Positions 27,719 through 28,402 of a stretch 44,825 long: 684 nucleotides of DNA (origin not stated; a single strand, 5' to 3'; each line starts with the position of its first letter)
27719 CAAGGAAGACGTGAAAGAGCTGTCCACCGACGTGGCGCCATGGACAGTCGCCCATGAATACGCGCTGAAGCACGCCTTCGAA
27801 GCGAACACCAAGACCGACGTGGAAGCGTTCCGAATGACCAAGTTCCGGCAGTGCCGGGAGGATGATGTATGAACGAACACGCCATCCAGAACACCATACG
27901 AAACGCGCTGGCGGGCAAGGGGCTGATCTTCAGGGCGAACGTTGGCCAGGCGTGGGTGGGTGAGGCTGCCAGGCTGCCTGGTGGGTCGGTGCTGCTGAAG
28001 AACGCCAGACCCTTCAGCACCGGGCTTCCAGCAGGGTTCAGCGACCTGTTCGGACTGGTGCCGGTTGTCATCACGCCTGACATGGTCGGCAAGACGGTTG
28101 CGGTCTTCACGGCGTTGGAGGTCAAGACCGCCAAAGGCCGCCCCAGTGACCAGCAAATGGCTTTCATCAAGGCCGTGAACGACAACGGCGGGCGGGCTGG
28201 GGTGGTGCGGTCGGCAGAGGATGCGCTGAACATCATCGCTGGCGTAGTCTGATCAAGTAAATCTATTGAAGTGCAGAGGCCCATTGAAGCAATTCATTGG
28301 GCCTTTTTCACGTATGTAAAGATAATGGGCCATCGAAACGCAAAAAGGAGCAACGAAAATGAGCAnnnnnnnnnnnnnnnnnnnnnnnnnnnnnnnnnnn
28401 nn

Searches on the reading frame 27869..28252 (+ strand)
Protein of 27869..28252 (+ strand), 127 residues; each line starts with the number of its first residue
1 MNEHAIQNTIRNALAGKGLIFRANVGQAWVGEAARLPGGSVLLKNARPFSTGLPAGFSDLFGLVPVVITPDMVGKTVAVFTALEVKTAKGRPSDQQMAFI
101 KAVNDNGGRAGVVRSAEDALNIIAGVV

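Call 73: search_protein_families(library=pfam, proteins=[window:27869-28252:+], max_evalue=0.001)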
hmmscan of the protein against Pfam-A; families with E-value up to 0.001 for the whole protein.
window:27869-28252:+ (127 aa): 1 family
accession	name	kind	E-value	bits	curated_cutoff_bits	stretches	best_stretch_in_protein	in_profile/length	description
PF08774.17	VRR_NUC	-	6.6e-09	36.3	23.8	1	52-116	59-115/116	VRR-NUC domain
